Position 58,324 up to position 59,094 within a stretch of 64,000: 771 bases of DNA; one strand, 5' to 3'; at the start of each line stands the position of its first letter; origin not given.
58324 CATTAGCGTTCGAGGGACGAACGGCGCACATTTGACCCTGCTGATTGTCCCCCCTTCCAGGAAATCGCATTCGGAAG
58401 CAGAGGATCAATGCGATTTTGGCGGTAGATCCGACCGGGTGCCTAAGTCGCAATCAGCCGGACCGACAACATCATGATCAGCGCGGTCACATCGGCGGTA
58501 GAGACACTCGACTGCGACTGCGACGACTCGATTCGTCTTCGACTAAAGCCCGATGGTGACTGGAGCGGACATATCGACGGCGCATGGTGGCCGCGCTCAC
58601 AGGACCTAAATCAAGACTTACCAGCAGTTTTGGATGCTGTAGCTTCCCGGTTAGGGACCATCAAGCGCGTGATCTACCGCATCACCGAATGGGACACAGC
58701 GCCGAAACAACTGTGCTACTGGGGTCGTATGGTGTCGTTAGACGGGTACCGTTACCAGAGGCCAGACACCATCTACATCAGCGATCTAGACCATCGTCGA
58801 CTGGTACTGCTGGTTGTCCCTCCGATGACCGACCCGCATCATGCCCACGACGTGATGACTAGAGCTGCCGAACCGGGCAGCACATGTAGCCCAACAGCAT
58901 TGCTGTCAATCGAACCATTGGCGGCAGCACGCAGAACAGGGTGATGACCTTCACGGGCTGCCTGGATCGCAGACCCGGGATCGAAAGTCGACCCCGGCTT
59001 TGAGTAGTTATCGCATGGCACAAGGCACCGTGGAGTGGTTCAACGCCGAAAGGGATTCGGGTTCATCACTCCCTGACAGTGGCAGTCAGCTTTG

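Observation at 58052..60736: Transposon cargo is a convergent array of four paralogous DGAWWP-motif (DUF5994-like) proteins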

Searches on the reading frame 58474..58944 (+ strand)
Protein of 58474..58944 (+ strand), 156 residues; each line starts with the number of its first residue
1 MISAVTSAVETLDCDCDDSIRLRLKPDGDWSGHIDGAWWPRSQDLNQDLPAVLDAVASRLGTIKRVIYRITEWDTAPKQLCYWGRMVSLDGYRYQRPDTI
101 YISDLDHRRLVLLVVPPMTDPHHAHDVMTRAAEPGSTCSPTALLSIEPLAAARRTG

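Call 3: search_protein_families(library=pfam, proteins=[window:58474-58944:+], max_evalue=0.01)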
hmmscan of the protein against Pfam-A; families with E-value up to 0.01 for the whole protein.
window:58474-58944:+ (156 aa): 1 family
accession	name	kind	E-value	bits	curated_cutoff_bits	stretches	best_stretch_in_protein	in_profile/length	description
PF19457.4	DUF5994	-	9.5e-35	119.4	26.3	1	21-131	1-112/112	Family of unknown function (DUF5994)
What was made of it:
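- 58474..58944 (+): DUF5994 paralogue B (156 aa, pI 5.7), translationally coupled to A (ATGA). Pfam E 1e-34 (call 3).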

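Call 13: search_protein_families(library=ncbifam, proteins=[window:58474-58944:+], max_evalue=0.01)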
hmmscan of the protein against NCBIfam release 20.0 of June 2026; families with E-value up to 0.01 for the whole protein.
window:58474-58944:+ (156 aa): 0 families

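Call 16: find_homologous_proteins(query=window:58474-58944:+, max_evalue=0.00001)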
Query window:58474-58944:+ (156 aa): 1148 proteins with E <= 0.00001 among 1294 candidates; the best 120 are listed.
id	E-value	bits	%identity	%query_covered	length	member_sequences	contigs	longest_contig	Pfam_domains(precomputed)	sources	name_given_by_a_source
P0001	8.0e-98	343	98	100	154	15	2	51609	PF19457.5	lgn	-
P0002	3.3e-80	285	82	100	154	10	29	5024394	PF19457.5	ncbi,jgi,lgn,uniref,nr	ncbi:DUF5994 family protein [Mycobacteroides chelonae]|jgi:hypothetical protein|uniref:DUF5994 famil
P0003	1.2e-67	245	69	99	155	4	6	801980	PF19457.5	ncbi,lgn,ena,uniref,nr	ncbi:DUF5994 family protein [Mycobacteroides franklinii]|uniref:DUF5994 family protein n=1 Tax=Mycob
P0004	1.5e-67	244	70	99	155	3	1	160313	PF19457.5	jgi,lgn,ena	-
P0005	1.9e-63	231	73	92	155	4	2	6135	PF19457.5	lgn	-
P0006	1.6e-60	221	68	99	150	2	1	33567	PF19457.5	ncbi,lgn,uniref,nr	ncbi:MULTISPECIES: DUF5994 family protein [unclassified Mycobacterium]|uniref:DUF5994 family protein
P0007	6.5e-35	138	52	87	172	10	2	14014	PF19457.5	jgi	jgi:hypothetical protein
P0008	1.1e-34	137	53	79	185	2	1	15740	PF19457.5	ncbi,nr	ncbi:MAG: DUF5994 family protein [Mycobacterium sp.]|nr:DUF5994 family protein [Mycobacterium sp.]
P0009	1.2e-34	137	51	87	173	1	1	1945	PF19457.5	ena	-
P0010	2.2e-34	136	53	79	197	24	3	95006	PF19457.5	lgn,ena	-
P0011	2.7e-33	133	53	65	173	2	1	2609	PF19457.5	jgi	jgi:hypothetical protein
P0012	2.9e-33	133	49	89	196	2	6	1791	PF19457.5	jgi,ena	-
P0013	9.9e-33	131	49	88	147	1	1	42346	PF19457.5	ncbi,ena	-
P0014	1.3e-32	131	47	89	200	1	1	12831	PF19457.5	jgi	jgi:hypothetical protein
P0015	1.3e-32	131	48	89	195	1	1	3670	PF19457.5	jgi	jgi:Family of unknown function (DUF5994)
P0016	1.3e-32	131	48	84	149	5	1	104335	PF19457.5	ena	-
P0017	1.3e-32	131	54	67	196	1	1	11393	PF19457.5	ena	-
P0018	1.4e-32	131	47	85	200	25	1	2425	PF19457.5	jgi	jgi:Family of unknown function (DUF5994)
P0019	1.9e-32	130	47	92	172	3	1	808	PF19457.5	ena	-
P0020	2.2e-32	130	50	83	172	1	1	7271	PF19457.5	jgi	jgi:Family of unknown function (DUF5994)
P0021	2.4e-32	130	50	82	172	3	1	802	PF19457.5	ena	-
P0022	3.1e-32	129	48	82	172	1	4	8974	PF19457.5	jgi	jgi:Family of unknown function (DUF5994)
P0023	4.3e-32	129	50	82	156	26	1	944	PF19457.5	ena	-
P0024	4.8e-32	129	50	81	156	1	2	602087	PF19457.5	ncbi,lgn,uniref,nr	ncbi:DUF5994 family protein [Mycolicibacterium komossense]|uniref:Uncharacterized protein n=1 Tax=My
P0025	5.4e-32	129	46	93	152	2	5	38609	PF19457.5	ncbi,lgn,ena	-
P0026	5.5e-32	129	52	81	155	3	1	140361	PF19457.5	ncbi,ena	-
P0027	7.0e-32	128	48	81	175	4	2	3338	PF19457.5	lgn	-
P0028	7.7e-32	128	50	79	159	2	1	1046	PF19457.5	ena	-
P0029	7.9e-32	128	50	85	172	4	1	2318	PF19457.5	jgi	jgi:hypothetical protein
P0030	8.0e-32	128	52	82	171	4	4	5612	PF19457.5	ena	-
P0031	8.5e-32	128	46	90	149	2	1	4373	PF19457.5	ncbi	-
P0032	9.3e-32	128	51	76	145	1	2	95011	PF19457.5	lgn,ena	-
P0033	1.1e-31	128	49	83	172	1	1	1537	PF19457.5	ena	-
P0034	1.1e-31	128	50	79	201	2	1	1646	PF19457.5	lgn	-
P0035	1.2e-31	127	51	79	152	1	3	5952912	PF19457.5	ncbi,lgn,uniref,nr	ncbi:DUF5994 family protein [Mycobacterium parmense]|uniref:Uncharacterized protein n=1 Tax=Mycobact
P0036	1.3e-31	127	45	86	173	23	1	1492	PF19457.5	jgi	-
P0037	1.4e-31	127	47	89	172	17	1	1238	PF19457.5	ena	-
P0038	1.5e-31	127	49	81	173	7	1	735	PF19457.5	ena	-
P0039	1.6e-31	127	50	81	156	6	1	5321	PF19457.5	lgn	-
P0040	1.7e-31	127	52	69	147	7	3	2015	PF19457.5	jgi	jgi:hypothetical protein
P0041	1.7e-31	127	52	81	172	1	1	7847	PF19457.5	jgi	jgi:Family of unknown function (DUF5994)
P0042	1.7e-31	127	50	80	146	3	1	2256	PF19457.5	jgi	jgi:Family of unknown function (DUF5994)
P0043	1.8e-31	127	48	74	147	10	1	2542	PF19457.5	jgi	jgi:hypothetical protein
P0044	1.8e-31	127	48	78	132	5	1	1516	PF19457.5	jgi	jgi:hypothetical protein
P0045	1.8e-31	127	50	80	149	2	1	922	PF19457.5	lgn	-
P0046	2.0e-31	127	48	83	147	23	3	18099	PF19457.5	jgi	jgi:Family of unknown function (DUF5994)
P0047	2.2e-31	127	50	81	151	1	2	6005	PF19457.5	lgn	-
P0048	2.2e-31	127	48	87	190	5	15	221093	PF19457.5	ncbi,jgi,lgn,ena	ncbi:MAG: DUF5994 family protein [Mycobacterium sp.]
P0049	2.3e-31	127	50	81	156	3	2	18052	PF19457.5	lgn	-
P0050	2.6e-31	126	46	86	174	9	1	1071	PF19457.5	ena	-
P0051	2.6e-31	126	45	87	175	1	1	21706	PF19457.5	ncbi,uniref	ncbi:DUF5994 family protein [Rhodococcus olei]|uniref:DUF5994 family protein n=1 Tax=Rhodococcus ole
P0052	2.7e-31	126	50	79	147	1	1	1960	PF19457.5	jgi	jgi:hypothetical protein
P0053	2.7e-31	126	50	81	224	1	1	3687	PF19457.5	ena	-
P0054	2.9e-31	126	51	79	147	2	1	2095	PF19457.5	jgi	-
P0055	2.9e-31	126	52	69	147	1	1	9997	PF19457.5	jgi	jgi:uncharacterized protein DUF5994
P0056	3.1e-31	126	53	65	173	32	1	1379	PF19457.5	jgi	jgi:Family of unknown function (DUF5994)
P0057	3.2e-31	126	50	81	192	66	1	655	PF19457.5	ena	-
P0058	3.4e-31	126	49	81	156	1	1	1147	PF19457.5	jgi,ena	-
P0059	3.5e-31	126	53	66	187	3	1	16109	PF19457.5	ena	-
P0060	3.7e-31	126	48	82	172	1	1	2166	PF19457.5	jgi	jgi:Family of unknown function (DUF5994)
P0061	3.7e-31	126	48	81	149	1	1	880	PF19457.5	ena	-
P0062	4.0e-31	126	50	83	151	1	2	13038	PF19457.5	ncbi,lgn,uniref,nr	ncbi:DUF5994 family protein [Mycobacterium arosiense]|uniref:Uncharacterized protein n=1 Tax=Mycobac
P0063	5.0e-31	125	52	76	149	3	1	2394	PF19457.5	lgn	-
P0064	5.1e-31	125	47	81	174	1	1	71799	PF19457.5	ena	-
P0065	5.2e-31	125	49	81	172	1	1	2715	PF19457.5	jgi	jgi:Family of unknown function (DUF5994)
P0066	5.3e-31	125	49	81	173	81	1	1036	PF19457.5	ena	-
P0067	5.4e-31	125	49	79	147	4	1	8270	PF19457.5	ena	-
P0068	5.5e-31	125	49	79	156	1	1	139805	PF19457.5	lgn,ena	-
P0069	5.9e-31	125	47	81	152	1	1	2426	PF19457.5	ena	-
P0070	6.8e-31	125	48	83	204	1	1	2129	PF19457.5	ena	-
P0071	6.8e-31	125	50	81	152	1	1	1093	PF19457.5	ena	-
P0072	8.2e-31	125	51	79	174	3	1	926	PF19457.5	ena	-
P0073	8.3e-31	125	47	87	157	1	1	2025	PF19457.5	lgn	-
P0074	8.3e-31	125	50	83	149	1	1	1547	PF19457.5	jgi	jgi:hypothetical protein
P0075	8.6e-31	125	48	81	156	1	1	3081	PF19457.5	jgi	jgi:Family of unknown function (DUF5994)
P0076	8.8e-31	125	48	81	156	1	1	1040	PF19457.5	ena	-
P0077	8.8e-31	125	48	81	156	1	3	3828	PF19457.5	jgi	jgi:hypothetical protein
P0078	9.4e-31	125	49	80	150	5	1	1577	PF19457.5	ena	-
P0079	9.8e-31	125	50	67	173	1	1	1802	PF19457.5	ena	-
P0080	1.0e-30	124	50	67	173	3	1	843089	PF19457.5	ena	-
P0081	1.0e-30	124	48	81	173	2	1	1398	PF19457.5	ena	-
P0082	1.1e-30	124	46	82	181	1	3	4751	PF19457.5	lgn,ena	-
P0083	1.1e-30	124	48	86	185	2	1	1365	PF19457.5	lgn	-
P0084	1.1e-30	124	49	81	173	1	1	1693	PF19457.5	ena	-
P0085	1.1e-30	124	49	81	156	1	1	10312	PF19457.5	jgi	jgi:hypothetical protein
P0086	1.2e-30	124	50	81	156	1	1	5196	PF19457.5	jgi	jgi:hypothetical protein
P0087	1.2e-30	124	48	81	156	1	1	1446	PF19457.5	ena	-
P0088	1.2e-30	124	48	83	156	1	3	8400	PF19457.5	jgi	jgi:hypothetical protein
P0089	1.2e-30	124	49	81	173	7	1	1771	PF19457.5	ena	-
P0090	1.3e-30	124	48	81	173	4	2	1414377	PF19457.5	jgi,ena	jgi:Family of unknown function (DUF5994)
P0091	1.3e-30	124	49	81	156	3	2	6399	PF19457.5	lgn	-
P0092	1.4e-30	124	49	81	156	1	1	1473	PF19457.5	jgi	jgi:Family of unknown function (DUF5994)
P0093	1.4e-30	124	48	81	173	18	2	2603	PF19457.5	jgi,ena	jgi:hypothetical protein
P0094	1.4e-30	124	48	81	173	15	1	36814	PF19457.5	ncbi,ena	-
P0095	1.4e-30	124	47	87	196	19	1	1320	PF19457.5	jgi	jgi:hypothetical protein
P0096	1.5e-30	124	48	79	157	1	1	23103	PF19457.5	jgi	jgi:Family of unknown function (DUF5994)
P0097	1.6e-30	124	49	81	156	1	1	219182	PF19457.5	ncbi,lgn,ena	-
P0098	1.6e-30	124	49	81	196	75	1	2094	PF19457.5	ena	-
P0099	1.7e-30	124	50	76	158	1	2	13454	PF19457.5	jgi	jgi:hypothetical protein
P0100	1.7e-30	124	49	81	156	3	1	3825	PF19457.5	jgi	-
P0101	1.7e-30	124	49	81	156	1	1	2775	PF19457.5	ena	-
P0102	1.7e-30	124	53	79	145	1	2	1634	PF19457.5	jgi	jgi:hypothetical protein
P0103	1.7e-30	124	46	78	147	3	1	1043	PF19457.5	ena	-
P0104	1.8e-30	124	54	61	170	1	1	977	PF19457.5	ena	-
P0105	1.9e-30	124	47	82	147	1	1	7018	PF19457.5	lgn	-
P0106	1.9e-30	124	51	81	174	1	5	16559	PF19457.5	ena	-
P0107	2.2e-30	123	48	82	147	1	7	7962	PF19457.5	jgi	jgi:Family of unknown function (DUF5994)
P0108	2.2e-30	123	46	88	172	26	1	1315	PF19457.5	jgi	jgi:Family of unknown function (DUF5994)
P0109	2.3e-30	123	49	82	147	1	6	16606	PF19457.5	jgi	jgi:Family of unknown function (DUF5994)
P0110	2.4e-30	123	48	86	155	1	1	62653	PF19457.5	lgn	-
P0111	2.6e-30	123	49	81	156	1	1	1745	PF19457.5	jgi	-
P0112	2.6e-30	123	47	81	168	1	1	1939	PF19457.5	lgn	-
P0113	2.6e-30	123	50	80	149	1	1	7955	PF19457.5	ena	-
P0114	2.7e-30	123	48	65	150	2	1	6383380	PF19457.5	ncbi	ncbi:DUF5994 family protein [Mycolicibacterium sp. Y3]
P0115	2.7e-30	123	50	81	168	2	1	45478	PF19457.5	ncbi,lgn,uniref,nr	ncbi:hypothetical protein A5784_10120 [Mycobacterium sp. 852013-50091_SCH5140682]|uniref:DUF5994 fam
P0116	2.8e-30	123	48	80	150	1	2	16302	PF19457.5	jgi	jgi:Family of unknown function (DUF5994)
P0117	2.8e-30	123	48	79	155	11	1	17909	PF19457.5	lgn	-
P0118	2.9e-30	123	44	92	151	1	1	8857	PF19457.5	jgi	jgi:Family of unknown function (DUF5994)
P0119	2.9e-30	123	51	81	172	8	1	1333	PF19457.5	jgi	jgi:hypothetical protein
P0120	3.0e-30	123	48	81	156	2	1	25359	PF19457.5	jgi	-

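Call 20: find_encoding_contigs(protein=P0002, flank=10000, max_places=6)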
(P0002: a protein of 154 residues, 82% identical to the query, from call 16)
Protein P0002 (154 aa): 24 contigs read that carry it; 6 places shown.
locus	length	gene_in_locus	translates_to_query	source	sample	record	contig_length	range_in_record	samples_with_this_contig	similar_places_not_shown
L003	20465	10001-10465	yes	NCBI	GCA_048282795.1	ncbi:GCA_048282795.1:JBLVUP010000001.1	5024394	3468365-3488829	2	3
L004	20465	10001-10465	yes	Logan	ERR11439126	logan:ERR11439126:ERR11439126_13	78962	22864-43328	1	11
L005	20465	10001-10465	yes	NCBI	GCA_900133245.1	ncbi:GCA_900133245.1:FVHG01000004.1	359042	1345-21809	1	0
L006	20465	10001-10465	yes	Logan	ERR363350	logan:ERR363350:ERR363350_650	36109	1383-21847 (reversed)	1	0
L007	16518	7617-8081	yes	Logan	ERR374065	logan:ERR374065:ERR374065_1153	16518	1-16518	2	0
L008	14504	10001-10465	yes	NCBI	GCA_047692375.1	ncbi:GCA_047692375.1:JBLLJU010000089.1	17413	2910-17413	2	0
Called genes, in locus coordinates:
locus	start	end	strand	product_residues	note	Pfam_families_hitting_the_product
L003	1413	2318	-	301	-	PF13354:Beta-lactamase2, PF00905:Transpeptidase (weak)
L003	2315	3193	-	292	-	PF00126:HTH_1, PF03466:LysR_substrate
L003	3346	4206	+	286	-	PF00144:Beta-lactamase, PF13354:Beta-lactamase2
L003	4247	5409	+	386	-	PF01527:HTH_Tnp_1, PF13384:HTH_23 (weak), PF00665:rve, PF13683:rve_3 (weak)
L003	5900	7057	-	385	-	PF06441:EHN, PF00561:Abhydrolase_1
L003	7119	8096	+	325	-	PF08220:HTH_DeoR (faint), PF08279:HTH_11, PF19187:HTH_PafC (faint), PF13280:WYL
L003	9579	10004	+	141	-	PF19457:DUF5994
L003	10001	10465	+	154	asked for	PF19457:DUF5994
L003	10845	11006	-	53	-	PF19826:DUF6307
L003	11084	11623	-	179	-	PF19457:DUF5994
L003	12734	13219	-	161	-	PF00011:HSP20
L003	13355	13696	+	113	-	PF13411:MerR_1, PF00376:MerR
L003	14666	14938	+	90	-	-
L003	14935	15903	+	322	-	PF01073:3Beta_HSD, PF01370:Epimerase, PF04321:RmlD_sub_bind, PF05368:NmrA, PF13460:NAD_binding_10, PF16363:GDP_Man_Dehyd, PF07993:NAD_binding_4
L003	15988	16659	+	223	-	PF01569:PAP2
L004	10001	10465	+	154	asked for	PF19457:DUF5994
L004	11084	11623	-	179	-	PF19457:DUF5994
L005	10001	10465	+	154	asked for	PF19457:DUF5994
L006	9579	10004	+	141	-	PF19457:DUF5994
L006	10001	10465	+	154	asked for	PF19457:DUF5994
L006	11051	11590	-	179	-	PF19457:DUF5994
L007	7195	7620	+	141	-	PF19457:DUF5994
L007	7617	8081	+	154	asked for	PF19457:DUF5994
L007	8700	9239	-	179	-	PF19457:DUF5994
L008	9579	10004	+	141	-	PF19457:DUF5994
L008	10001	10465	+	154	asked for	PF19457:DUF5994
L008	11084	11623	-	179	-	PF19457:DUF5994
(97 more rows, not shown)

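Call 23: find_encoding_contigs(protein=P0035, flank=8000, max_places=2)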
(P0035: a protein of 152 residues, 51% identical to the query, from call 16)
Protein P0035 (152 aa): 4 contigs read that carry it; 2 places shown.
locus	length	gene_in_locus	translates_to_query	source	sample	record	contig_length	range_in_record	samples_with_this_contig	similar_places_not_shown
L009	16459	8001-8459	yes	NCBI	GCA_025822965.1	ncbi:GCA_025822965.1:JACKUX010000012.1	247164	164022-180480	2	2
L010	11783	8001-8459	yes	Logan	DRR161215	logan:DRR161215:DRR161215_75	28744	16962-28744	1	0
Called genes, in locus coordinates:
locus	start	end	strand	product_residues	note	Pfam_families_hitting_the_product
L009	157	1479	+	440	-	PF00999:Na_H_Exchanger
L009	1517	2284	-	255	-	PF13185:GAF_2, PF01590:GAF, PF13492:GAF_3 (faint), PF03861:ANTAR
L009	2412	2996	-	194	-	PF01814:Hemerythrin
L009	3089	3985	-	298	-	PF05067:Mn_catalase, PF02915:Rubrerythrin (faint), PF03232:COQ7 (faint)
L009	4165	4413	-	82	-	-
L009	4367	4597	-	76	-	PF19938:DUF6400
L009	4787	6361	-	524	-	PF03007:WS_DGAT_cat, PF06974:WS_DGAT_C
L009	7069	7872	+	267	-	PF01841:Transglut_core, PF04473:DUF553 (weak)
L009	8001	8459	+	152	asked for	PF19457:DUF5994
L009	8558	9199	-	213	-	PF19457:DUF5994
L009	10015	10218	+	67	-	PF00313:CSD, PF08206:OB_RNB (weak)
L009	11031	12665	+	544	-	PF00501:AMP-binding, PF14535:AMP-binding_C_2 (weak)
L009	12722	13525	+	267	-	PF01590:GAF, PF13185:GAF_2, PF03861:ANTAR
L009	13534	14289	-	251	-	PF01590:GAF, PF13185:GAF_2, PF03861:ANTAR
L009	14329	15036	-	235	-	PF01590:GAF (weak), PF13185:GAF_2, PF03861:ANTAR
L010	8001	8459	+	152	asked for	PF19457:DUF5994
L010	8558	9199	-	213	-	PF19457:DUF5994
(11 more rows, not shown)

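Call 24: find_encoding_contigs(protein=P0114, flank=8000, max_places=2)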
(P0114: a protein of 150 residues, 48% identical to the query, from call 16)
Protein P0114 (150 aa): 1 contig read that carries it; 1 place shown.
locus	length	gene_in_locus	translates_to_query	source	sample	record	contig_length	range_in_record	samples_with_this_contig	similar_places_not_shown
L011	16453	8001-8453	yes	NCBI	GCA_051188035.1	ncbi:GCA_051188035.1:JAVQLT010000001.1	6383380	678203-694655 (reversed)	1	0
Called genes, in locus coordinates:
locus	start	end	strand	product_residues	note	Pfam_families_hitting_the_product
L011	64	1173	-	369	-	PF07992:Pyr_redox_2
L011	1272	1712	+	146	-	PF14325:DUF4383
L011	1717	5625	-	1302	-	PF00270:DEAD (weak), PF13245:AAA_19 (faint), PF00271:Helicase_C, PF04408:WHD_HA2 (weak), PF21010:HA2_C, PF07717:OB_NTP_bind, PF11898:DUF3418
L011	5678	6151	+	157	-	-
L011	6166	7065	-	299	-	PF19345:MTHFR_2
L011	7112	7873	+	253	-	PF12146:Hydrolase_4, PF00561:Abhydrolase_1, PF12697:Abhydrolase_6, PF02129:Peptidase_S15 (faint)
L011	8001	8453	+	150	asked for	PF19457:DUF5994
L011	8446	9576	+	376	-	PF05222:AlaDh_PNT_N, PF01262:AlaDh_PNT_C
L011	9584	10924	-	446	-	PF07992:Pyr_redox_2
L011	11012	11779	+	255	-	PF02900:LigB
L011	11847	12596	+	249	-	PF13354:Beta-lactamase2 (faint)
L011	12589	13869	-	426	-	PF26965:MimR_N, PF01590:GAF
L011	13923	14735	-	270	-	PF00106:adh_short, PF08659:KR, PF13561:adh_short_C2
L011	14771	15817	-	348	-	PF08240:ADH_N, PF16912:Glu_dehyd_C, PF00107:ADH_zinc_N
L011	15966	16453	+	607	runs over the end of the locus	PF07992:Pyr_redox_2, PF13738:Pyr_redox_3, PF00743:FMO-like, PF13434:Lys_Orn_oxgnase (weak)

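Call 25: find_encoding_contigs(protein=P0090, flank=8000, max_places=2)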
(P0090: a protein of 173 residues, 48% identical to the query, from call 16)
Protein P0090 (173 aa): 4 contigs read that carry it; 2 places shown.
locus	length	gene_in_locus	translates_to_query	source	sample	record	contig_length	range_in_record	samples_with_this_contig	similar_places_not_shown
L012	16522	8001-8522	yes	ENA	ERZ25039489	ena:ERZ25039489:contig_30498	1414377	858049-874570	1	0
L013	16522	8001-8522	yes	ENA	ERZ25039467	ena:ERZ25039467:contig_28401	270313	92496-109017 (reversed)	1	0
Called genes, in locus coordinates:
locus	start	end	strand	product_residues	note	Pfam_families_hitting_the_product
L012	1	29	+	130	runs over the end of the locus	-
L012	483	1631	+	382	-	PF00487:FA_desaturase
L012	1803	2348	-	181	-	PF00582:Usp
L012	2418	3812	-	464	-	PF00282:Pyridoxal_deC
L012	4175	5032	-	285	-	PF01145:Band_7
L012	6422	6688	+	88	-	-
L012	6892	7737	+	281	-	PF00561:Abhydrolase_1, PF07819:PGAP1 (faint), PF12146:Hydrolase_4, PF12697:Abhydrolase_6, PF00561:Abhydrolase_1 (weak)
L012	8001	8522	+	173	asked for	PF19457:DUF5994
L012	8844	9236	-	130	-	-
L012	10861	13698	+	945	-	PF00501:AMP-binding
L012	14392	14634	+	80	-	-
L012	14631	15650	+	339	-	-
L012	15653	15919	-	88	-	-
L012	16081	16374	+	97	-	-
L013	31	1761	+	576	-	PF01609:DDE_Tnp_1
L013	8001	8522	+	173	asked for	PF19457:DUF5994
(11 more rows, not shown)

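Call 26: predict_structure(alignment_id=A2)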
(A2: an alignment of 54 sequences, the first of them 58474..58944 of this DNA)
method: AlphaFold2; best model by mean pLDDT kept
length: 156 residues; sequences in the alignment: 54
mean_pLDDT: 82.2   pTM: 0.75
mean pLDDT of the five models: 82.2, 80.0, 77.5, 77.5, 75.9
residues with pLDDT >= 90: 95; 70-90: 28; 50-70: 10; < 50: 23
segments of 3 or more residues with pLDDT < 50: 1-17, 150-152
pLDDT, mean of each block of 10 residues (from residue 1): 42 46 85 89 91 93 95 91 94 93 94 94 92 87 68 47
secondary structure, 60 per line:
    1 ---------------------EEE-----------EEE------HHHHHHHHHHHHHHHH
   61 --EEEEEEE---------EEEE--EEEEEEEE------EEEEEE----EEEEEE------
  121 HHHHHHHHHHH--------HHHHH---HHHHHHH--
elements in order: E22-24 E36-38 H45-60 E63-69 E79-82 E85-92 E99-104 E109-114 H121-131 H140-144 H148-154
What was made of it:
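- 58474..58944 (+): AlphaFold model with pLDDT 82 (call 26).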

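Call 40: search_protein_families(library=padloc, proteins=[window:58474-58944:+], max_evalue=0.1)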
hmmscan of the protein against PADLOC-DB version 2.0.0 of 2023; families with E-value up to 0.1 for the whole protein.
window:58474-58944:+ (156 aa): 0 families

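Call 41: search_protein_families(library=phrogs, proteins=[window:58474-58944:+], max_evalue=0.01)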
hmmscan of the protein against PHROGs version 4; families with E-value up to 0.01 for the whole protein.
window:58474-58944:+ (156 aa): 0 families

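Call 42: search_dna_similar(query=window:58474-58944:+, collection=phages, mode=protein, max_evalue=0.001, max_rows=30)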
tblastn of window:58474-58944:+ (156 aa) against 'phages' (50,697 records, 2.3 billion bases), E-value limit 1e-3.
Records with a match: 1; places in all: 3; records where one place covers at least 80% of the query: 1.
Best place of each record, by identity: 95-99% 1.
By first word of the organism name: Mycobacterium 1.
By host as written in the record: Mycobacterium abscessus GD20 1.
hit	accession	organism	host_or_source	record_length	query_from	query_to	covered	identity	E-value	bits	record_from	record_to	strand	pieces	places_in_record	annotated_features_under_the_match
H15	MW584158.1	Mycobacterium phage prophiGD20-1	Mycobacterium abscessus GD20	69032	1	156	100%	98.7%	3e-91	294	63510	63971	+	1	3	118: hypothetical protein | 117: hypothetical protein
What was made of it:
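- DUF5994 is in only one of 50,697 phage records, through this transposon (call 42).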
